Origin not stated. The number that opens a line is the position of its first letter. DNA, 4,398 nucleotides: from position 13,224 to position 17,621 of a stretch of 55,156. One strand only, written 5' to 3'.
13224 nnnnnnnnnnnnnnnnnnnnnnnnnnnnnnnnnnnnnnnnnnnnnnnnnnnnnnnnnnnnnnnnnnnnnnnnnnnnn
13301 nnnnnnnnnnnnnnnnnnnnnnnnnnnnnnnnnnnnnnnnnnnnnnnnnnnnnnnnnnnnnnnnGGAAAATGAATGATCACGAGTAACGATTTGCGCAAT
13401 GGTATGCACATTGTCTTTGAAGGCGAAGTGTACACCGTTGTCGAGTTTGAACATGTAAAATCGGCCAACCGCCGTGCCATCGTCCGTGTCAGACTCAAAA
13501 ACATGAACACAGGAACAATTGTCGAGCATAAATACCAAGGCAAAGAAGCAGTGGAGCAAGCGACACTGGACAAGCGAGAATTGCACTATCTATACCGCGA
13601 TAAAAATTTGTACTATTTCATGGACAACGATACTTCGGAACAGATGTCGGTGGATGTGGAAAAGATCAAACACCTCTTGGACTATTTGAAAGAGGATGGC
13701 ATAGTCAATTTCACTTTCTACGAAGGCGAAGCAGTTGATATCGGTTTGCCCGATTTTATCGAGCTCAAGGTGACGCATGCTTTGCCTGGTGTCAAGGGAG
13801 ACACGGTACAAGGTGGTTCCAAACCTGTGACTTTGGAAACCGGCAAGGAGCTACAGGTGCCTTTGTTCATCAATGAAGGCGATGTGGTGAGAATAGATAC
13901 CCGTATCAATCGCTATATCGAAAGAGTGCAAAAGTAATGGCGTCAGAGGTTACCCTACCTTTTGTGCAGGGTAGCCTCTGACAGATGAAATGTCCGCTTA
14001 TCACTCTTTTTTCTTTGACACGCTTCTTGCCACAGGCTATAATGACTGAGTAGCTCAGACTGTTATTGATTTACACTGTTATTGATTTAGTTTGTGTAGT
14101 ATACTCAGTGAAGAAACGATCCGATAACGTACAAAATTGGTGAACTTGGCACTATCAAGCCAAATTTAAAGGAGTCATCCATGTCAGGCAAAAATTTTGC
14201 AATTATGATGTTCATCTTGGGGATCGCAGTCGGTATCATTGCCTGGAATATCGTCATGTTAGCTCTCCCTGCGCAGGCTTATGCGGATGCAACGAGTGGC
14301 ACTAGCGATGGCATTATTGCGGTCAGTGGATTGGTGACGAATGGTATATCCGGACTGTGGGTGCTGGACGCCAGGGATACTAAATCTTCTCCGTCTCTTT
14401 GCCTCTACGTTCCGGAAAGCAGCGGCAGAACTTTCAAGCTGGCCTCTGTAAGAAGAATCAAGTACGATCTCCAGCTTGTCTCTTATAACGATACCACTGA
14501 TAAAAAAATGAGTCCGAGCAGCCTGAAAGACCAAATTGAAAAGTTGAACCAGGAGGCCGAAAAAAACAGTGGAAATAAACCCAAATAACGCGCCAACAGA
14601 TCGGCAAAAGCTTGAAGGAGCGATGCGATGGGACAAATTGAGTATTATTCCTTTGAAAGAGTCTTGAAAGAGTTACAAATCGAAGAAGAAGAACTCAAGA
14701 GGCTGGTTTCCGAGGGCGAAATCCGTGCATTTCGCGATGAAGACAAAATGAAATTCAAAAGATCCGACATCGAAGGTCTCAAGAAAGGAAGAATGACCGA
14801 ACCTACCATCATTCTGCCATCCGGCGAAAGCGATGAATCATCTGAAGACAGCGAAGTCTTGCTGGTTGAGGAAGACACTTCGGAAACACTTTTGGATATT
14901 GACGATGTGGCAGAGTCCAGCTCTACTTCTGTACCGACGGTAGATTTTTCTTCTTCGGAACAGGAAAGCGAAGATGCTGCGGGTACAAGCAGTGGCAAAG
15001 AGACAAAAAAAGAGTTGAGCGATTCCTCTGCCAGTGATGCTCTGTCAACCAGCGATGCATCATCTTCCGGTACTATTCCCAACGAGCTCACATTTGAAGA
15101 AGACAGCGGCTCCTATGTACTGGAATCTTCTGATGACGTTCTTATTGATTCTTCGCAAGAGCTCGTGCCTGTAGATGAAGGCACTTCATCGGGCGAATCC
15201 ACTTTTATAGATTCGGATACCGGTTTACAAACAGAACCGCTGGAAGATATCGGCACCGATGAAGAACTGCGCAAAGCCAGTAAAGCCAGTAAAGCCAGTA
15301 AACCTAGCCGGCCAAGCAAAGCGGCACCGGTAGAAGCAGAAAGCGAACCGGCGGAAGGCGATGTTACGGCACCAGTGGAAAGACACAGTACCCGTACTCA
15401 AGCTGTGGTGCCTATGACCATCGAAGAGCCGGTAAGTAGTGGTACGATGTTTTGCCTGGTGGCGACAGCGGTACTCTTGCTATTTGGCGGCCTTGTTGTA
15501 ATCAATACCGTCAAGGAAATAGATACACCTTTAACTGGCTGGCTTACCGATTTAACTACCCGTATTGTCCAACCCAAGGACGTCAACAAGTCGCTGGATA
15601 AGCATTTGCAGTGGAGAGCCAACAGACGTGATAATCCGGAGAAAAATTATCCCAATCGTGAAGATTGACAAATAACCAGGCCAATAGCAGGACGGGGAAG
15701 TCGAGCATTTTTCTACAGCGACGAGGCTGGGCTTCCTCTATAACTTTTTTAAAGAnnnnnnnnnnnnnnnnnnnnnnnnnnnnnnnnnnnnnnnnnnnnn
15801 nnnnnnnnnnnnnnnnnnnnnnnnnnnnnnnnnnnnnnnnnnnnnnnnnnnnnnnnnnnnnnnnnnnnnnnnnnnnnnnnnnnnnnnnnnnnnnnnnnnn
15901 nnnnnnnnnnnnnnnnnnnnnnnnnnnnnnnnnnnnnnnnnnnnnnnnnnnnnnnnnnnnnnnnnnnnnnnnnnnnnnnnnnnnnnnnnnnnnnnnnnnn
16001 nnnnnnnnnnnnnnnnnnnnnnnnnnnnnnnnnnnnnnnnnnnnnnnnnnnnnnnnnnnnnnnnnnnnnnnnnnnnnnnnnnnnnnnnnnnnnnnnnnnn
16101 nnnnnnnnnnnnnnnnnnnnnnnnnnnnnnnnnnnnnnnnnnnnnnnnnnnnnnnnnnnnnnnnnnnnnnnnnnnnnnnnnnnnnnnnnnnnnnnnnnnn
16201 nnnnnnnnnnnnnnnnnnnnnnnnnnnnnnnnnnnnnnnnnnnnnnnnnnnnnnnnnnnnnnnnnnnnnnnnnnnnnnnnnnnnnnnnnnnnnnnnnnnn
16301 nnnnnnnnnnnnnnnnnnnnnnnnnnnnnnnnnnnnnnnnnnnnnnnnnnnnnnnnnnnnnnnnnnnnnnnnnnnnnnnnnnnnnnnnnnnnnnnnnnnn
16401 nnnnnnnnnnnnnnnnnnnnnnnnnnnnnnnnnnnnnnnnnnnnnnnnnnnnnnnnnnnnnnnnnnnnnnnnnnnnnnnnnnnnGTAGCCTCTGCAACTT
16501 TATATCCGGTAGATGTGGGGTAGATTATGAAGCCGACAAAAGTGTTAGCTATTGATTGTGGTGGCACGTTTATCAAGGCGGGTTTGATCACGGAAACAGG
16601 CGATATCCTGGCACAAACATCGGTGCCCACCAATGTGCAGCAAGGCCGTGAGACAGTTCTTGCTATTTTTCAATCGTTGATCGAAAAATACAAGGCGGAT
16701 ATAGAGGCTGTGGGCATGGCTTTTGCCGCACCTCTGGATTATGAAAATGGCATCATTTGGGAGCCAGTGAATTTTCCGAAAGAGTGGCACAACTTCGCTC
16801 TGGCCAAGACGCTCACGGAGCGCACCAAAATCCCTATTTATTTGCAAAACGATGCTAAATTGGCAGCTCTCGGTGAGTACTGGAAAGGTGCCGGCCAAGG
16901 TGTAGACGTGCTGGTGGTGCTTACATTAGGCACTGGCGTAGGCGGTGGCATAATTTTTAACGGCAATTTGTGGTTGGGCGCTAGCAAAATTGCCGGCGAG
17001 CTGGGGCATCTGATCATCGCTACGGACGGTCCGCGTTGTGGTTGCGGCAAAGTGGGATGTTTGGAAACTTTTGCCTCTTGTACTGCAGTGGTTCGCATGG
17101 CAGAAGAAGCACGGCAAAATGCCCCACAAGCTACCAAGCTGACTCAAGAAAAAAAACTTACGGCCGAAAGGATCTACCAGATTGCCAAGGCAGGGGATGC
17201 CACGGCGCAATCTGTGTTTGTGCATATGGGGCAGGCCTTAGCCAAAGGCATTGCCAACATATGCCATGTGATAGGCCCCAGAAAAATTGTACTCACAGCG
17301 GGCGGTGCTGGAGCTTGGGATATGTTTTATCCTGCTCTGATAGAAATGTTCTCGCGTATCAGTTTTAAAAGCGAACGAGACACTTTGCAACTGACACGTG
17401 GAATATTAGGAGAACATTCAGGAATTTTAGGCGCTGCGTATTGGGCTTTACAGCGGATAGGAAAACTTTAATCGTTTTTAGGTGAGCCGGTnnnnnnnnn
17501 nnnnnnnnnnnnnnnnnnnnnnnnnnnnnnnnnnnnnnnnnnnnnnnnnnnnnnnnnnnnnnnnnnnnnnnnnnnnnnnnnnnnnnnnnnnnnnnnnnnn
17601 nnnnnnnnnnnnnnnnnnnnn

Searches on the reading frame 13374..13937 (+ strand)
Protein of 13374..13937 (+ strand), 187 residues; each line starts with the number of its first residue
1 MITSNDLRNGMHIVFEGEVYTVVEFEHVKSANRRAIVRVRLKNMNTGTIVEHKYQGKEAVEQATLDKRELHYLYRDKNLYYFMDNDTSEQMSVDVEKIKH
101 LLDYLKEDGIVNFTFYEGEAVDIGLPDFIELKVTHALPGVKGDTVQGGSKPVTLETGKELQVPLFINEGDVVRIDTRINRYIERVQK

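Call 9: search_protein_families(library=pfam, proteins=[window:13374-13937:+], max_evalue=0.0001)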
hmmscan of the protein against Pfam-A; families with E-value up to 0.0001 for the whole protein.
window:13374-13937:+ (187 aa): 3 families
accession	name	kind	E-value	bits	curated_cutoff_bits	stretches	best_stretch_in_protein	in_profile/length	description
PF09285.17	Elong-fact-P_C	-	4e-24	84.5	25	1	129-184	1-56/56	Elongation factor P, C-terminal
PF08207.18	EFP_N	-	1.5e-18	67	23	1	4-59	2-57/58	Elongation factor P (EF-P) KOW-like domain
PF01132.26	EFP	-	4.4e-14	52.6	27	1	68-121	1-54/54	Elongation factor P (EF-P) OB domain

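Call 16: list_cluster_members(proteins=[window:13374-13937:+, window:22576-23796:+, window:3907-5409:-, window:8038-9486:-, window:16527-17471:+, window:18280-19668:+])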
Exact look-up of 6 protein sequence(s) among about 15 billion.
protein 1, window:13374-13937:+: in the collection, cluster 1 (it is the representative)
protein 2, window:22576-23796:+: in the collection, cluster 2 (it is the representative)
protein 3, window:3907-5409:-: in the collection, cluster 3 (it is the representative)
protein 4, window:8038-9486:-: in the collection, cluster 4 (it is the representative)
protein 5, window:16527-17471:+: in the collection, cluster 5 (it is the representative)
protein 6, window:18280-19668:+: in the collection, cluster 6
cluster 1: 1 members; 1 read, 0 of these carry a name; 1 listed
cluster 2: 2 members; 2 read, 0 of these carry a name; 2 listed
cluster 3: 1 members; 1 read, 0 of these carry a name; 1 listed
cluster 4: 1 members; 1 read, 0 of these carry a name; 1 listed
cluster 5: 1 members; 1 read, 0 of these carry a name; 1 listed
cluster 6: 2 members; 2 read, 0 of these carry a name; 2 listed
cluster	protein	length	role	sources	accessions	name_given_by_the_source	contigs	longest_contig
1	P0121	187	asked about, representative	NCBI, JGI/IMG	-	-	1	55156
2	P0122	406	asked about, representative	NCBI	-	-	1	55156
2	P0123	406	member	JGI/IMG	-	-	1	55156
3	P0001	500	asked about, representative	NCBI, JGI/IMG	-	-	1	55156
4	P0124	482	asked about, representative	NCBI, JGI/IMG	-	-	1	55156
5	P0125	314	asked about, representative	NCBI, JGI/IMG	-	-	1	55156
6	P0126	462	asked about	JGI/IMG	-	-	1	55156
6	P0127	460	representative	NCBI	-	-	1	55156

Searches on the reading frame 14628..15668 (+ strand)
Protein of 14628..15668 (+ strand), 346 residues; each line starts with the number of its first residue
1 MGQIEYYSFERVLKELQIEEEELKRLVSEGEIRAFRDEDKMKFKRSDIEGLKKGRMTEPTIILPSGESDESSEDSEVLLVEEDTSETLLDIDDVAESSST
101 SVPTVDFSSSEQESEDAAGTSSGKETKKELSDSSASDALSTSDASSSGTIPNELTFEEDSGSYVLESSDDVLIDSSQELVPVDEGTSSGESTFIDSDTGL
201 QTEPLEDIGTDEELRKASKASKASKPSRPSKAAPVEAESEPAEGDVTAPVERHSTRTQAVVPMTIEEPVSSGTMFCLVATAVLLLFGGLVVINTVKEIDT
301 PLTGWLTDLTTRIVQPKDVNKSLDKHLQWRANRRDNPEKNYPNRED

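Call 9: search_protein_families(library=pfam, proteins=[window:14628-15668:+], max_evalue=0.0001)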
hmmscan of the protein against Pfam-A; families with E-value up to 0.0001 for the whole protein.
window:14628-15668:+ (346 aa): 0 families

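Call 23: search_protein_families(library=pfam, proteins=[window:14628-15668:+], max_evalue=0.01)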
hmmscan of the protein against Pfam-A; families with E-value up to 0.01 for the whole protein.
window:14628-15668:+ (346 aa): 2 families
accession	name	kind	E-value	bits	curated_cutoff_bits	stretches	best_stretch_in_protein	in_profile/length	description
PF12728.13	HTH_17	-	0.0017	19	27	1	6-49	1-44/51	Helix-turn-helix domain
PF19779.4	DUF6264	-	0.0029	18.3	31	1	210-298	9-94/183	Family of unknown function (DUF6264)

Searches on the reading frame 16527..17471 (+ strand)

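Call 9: search_protein_families(library=pfam, proteins=[window:16527-17471:+], max_evalue=0.0001)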
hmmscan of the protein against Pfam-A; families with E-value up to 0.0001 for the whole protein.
window:16527-17471:+ (314 aa): 2 families
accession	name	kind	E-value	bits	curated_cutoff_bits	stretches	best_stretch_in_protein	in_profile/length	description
PF00480.26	ROK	-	9.7e-66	222.7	22.9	1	7-309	2-293/294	ROK family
PF01869.26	BcrAD_BadFG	-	1.5e-05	25.1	31.5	0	186-307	153-271/271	BadF/BadG/BcrA/BcrD ATPase family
